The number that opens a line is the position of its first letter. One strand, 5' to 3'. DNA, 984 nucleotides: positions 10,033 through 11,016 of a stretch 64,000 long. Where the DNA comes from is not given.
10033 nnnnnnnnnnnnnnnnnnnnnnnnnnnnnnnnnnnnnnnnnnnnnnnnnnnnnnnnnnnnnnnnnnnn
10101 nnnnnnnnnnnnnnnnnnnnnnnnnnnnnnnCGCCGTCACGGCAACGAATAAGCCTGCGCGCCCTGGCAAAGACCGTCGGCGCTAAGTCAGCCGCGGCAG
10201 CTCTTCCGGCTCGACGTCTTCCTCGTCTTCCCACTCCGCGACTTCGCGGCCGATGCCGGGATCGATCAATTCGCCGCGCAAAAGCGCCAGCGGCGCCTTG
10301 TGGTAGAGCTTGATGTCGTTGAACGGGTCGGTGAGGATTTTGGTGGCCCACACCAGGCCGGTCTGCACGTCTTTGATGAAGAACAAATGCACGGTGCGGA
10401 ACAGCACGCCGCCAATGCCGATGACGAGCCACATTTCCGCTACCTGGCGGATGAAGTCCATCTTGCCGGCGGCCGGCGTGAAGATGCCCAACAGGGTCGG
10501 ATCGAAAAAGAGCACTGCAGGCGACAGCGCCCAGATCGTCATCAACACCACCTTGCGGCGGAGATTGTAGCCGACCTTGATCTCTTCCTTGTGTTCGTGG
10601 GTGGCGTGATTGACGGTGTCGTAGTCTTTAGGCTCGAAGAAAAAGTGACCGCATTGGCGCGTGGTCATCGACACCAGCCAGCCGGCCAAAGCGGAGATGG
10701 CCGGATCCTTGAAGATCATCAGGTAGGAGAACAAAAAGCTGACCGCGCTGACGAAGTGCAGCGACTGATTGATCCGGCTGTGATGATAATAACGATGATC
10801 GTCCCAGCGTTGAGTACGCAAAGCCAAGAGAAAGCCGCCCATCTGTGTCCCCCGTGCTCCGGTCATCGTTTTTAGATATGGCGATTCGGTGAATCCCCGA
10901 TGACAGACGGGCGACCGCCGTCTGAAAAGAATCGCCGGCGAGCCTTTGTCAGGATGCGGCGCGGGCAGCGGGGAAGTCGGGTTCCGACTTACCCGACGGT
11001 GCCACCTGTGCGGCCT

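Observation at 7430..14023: Uncharacterised membrane-lipid head-group cluster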

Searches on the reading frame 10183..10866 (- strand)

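Call 3: search_protein_families(library=pfam, proteins=[window:10183-10866:-], max_evalue=0.01)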
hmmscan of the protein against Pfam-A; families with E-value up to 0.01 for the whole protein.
window:10183-10866:- (227 aa): 1 family
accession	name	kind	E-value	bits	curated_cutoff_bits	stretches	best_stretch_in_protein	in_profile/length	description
PF06127.16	Mpo1-like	-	0.00062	20.3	24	1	23-80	10-68/95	2-hydroxy-palmitic acid dioxygenase Mpo1-like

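Call 4: search_protein_families(library=ncbifam, proteins=[window:10183-10866:-], max_evalue=0.01)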
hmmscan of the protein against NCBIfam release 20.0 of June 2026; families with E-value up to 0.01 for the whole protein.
window:10183-10866:- (227 aa): 1 family
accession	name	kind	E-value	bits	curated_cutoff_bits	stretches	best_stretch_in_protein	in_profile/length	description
NF003247.0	PRK04204.1-3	equivalog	0.0043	16.4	333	1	127-213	123-208/338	RNA 3'-terminal phosphate cyclase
